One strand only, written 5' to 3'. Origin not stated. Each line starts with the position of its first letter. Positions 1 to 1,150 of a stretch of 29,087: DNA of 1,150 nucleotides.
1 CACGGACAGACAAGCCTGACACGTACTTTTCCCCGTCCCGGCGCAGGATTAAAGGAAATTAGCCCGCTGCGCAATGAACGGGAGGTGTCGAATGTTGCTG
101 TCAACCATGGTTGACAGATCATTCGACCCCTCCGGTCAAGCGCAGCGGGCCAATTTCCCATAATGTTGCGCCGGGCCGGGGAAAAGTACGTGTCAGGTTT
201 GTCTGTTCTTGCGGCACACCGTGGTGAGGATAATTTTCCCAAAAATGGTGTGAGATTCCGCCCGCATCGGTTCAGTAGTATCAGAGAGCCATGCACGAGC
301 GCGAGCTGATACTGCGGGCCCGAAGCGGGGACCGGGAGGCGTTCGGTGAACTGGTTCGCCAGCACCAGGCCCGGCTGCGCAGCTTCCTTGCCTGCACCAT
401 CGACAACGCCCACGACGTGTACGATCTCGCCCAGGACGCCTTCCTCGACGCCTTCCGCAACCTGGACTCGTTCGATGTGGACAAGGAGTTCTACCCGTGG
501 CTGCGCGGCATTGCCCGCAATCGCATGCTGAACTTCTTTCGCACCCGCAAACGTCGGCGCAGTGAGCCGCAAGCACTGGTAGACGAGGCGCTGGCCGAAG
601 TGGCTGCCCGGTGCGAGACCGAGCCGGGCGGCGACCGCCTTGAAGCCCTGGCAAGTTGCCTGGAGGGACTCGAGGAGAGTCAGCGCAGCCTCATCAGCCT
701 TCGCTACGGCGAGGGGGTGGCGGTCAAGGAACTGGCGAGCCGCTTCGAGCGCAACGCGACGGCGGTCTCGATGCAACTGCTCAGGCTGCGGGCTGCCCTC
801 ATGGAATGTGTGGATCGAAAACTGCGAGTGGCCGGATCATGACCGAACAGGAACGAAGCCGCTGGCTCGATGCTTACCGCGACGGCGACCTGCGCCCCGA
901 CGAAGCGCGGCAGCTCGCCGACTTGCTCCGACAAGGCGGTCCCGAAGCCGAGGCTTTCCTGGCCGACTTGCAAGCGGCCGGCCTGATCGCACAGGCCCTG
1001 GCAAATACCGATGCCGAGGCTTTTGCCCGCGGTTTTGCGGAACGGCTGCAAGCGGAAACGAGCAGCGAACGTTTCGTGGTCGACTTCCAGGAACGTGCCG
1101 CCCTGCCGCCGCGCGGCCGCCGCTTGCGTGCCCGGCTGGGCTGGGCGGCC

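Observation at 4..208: ~205-nt fold-back element with a perfect palindromic core upstream of the ECF cassette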

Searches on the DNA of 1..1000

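Call 6: search_rna_families(source=window, start=1, end=1000, threshold=evalue, max_evalue=1)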
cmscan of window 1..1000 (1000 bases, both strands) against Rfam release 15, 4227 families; matches with E-value up to 1: 1.
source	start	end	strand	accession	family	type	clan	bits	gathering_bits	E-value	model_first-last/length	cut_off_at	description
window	80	136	+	RF03339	mir-3047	Gene; miRNA;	-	30.4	53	0.00087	1-61/61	no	mir-3047 microRNA precursor family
